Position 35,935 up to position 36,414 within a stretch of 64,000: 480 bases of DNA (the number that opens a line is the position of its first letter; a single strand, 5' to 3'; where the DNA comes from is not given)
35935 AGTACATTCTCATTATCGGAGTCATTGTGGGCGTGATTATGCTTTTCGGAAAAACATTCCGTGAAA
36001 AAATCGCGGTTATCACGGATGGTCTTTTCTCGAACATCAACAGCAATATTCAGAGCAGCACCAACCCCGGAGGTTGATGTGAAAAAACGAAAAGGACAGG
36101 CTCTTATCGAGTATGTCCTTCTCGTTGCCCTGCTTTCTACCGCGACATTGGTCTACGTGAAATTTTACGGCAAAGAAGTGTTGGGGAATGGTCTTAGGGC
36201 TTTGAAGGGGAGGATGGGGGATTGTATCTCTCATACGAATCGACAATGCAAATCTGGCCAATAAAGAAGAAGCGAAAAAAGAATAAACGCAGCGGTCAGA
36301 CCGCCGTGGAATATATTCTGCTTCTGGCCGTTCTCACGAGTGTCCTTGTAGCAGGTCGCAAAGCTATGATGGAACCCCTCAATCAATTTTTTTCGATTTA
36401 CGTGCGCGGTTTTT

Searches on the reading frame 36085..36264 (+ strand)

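Call 73: search_protein_families(library=pfam, proteins=[window:36085-36264:+], max_evalue=0.01)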
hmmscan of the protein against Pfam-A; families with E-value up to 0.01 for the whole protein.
window:36085-36264:+ (59 aa): 1 family
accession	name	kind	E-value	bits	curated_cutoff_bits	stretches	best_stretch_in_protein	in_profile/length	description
PF19628.4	DUF6132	-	0.0093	16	23.2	0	25-51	6-32/60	Family of unknown function (DUF6132)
